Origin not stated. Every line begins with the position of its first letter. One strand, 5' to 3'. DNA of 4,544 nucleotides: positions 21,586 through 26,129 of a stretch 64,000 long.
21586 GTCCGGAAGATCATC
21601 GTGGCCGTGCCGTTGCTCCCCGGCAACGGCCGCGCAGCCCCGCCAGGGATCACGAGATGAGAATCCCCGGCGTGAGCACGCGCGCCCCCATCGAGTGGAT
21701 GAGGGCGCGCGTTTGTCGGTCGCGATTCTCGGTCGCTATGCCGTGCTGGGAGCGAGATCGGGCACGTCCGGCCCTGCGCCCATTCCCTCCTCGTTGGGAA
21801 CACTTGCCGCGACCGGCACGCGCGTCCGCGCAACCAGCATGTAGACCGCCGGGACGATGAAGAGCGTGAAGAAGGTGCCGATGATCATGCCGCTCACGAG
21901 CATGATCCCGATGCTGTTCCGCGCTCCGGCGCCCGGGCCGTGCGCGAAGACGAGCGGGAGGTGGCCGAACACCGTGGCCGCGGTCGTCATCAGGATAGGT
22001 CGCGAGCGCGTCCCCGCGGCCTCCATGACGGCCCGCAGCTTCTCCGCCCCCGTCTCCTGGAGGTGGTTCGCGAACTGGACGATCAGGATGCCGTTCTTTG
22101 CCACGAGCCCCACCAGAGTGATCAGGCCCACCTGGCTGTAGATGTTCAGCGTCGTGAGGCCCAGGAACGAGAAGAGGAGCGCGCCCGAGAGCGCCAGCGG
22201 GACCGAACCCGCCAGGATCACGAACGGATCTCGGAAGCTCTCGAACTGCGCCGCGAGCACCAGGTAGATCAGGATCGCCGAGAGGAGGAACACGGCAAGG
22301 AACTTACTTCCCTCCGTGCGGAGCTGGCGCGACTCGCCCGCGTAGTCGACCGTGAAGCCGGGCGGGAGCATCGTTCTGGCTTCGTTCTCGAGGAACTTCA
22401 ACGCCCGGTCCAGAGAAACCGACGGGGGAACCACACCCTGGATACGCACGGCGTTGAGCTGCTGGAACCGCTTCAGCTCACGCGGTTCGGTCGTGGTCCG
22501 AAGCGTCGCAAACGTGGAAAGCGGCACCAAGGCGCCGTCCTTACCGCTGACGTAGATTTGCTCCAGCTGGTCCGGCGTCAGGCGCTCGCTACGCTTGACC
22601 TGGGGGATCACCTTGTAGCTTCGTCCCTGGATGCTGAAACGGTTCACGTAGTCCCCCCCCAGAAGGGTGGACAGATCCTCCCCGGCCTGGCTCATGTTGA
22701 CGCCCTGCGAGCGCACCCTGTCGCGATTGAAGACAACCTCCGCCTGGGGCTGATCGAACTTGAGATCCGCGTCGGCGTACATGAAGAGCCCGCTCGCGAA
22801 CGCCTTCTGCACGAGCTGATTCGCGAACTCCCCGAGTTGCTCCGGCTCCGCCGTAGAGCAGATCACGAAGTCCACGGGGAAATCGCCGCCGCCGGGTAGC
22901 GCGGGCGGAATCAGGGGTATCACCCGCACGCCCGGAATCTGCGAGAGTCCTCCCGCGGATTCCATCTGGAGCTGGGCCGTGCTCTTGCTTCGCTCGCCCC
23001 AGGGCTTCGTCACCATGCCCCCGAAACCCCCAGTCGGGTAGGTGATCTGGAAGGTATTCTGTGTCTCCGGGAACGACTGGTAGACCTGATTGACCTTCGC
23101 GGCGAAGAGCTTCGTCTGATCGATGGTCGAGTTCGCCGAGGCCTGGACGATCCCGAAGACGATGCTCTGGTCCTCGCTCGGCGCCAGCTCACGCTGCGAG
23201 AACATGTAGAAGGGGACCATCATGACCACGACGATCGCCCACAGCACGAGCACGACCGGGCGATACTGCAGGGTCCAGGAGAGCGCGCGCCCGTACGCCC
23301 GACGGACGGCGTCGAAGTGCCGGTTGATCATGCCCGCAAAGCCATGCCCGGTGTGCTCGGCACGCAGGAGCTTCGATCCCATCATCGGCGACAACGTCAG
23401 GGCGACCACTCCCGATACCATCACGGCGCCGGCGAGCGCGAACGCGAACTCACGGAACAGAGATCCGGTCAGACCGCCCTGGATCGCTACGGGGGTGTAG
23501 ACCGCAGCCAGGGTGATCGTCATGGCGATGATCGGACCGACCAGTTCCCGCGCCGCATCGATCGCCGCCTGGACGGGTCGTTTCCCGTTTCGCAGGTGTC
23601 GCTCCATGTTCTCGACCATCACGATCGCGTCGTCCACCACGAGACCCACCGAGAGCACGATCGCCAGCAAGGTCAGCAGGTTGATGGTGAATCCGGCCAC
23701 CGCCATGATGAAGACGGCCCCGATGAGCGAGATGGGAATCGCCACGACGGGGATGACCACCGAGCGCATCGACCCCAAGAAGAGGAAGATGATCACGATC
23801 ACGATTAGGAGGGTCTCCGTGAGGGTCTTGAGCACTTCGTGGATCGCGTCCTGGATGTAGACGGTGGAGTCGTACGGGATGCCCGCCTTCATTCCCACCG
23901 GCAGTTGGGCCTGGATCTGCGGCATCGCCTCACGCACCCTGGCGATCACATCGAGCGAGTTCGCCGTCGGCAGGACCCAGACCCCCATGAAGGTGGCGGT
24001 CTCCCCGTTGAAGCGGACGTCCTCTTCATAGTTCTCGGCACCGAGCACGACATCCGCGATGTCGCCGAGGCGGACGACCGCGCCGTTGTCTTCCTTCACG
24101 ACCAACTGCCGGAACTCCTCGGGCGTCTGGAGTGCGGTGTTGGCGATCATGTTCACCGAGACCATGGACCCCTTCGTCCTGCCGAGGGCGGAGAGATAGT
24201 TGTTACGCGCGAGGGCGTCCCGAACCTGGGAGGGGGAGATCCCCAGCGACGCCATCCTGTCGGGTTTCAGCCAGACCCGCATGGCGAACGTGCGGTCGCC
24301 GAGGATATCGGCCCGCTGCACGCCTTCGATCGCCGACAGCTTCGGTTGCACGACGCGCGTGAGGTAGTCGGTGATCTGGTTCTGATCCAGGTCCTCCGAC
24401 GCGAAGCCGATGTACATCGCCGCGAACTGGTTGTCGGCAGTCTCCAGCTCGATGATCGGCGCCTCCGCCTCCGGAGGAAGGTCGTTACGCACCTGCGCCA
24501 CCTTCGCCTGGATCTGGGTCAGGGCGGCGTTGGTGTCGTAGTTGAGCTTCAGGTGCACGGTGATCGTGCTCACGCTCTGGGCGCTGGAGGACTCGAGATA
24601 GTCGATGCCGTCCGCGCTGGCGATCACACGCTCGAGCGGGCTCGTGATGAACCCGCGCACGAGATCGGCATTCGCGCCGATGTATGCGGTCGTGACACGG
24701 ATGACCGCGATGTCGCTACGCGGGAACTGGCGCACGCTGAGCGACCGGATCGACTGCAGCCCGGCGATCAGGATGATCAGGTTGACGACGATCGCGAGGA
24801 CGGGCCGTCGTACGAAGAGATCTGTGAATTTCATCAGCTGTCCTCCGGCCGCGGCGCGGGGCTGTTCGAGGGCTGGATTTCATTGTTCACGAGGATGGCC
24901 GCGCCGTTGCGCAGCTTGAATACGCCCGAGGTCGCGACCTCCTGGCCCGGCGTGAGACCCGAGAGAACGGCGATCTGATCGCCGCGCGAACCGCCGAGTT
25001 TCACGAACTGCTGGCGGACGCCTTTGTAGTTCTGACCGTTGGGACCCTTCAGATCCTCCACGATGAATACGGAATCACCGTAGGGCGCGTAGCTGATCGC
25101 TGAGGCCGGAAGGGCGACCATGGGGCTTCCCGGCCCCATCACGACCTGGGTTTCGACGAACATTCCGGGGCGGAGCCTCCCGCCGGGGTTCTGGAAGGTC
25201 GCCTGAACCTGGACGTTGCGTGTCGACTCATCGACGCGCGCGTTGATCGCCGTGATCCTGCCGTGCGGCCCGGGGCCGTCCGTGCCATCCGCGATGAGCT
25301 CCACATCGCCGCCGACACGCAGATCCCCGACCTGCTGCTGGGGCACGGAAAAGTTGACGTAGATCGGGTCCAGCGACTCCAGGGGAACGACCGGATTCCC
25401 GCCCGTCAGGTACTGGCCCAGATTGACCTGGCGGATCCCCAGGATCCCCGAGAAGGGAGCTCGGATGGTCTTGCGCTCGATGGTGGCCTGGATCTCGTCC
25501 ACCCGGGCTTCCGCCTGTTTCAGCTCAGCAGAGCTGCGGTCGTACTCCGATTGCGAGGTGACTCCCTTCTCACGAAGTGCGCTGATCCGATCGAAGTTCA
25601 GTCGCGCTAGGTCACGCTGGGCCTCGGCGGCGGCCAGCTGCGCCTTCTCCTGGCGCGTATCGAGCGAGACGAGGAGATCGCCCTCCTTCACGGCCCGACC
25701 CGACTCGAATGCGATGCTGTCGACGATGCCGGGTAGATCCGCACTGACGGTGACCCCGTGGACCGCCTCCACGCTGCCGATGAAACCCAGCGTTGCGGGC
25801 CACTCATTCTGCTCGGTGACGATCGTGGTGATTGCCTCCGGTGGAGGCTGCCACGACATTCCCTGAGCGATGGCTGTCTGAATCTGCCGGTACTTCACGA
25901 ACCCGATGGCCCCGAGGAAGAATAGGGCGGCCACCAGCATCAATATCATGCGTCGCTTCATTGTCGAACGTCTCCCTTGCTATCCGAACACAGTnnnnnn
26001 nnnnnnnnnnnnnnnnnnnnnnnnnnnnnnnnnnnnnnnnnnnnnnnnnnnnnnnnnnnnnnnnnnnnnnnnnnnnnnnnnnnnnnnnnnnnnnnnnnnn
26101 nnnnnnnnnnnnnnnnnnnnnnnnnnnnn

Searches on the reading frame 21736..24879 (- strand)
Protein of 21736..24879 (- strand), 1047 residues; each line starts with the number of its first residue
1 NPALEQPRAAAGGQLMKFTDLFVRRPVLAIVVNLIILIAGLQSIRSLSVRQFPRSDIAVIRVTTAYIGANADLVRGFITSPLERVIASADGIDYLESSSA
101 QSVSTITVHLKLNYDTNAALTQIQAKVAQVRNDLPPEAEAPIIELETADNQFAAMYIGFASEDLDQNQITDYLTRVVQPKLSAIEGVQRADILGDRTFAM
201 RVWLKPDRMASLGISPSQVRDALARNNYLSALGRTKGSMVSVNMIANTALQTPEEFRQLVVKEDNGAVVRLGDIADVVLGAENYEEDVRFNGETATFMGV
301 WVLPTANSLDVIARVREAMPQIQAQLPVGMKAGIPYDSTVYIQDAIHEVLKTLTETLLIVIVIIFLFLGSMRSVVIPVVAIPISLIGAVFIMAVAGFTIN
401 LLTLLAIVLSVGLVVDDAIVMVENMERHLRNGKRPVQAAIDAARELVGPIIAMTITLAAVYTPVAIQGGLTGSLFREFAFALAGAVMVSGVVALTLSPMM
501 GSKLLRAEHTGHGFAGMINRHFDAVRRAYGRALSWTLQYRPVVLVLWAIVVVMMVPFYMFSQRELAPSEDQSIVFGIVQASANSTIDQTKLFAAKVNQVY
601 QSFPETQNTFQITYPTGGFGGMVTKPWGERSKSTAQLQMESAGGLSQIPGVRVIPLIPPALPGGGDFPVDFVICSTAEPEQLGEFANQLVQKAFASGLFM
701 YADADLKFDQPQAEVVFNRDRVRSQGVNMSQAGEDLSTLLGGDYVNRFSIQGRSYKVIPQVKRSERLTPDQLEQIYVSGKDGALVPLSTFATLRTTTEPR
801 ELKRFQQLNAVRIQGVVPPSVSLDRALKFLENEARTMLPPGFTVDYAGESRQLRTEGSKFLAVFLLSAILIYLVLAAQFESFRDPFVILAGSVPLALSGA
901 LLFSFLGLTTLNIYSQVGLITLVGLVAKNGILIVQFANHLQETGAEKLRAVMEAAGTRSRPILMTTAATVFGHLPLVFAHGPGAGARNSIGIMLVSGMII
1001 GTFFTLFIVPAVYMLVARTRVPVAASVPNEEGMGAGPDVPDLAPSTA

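Call 38: search_protein_families(library=pfam, proteins=[window:21736-24879:-], max_evalue=0.0001)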
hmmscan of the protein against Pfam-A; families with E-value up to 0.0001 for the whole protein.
window:21736-24879:- (1047 aa): 2 families
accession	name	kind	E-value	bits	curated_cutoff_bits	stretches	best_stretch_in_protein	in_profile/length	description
PF00873.25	ACR_tran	-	2.9e-257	856.7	28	1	19-1016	2-1020/1021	AcrB/AcrD/AcrF family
PF03176.21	MMPL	-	2.1e-06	27.4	20.5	1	309-498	104-296/333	MMPL family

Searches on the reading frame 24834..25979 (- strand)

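Call 38: search_protein_families(library=pfam, proteins=[window:24834-25979:-], max_evalue=0.0001)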
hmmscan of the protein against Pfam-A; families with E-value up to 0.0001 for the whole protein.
window:24834-25979:- (381 aa): 2 families
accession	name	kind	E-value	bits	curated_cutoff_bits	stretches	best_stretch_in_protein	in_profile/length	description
PF16576.10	HlyD_D23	-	2.2e-25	89.7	30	1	76-275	20-214/214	Barrel-sandwich domain of CusB or HlyD membrane-fusion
PF13437.12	HlyD_3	-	2.5e-15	57.6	22.2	1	171-272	1-106/106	HlyD family secretion protein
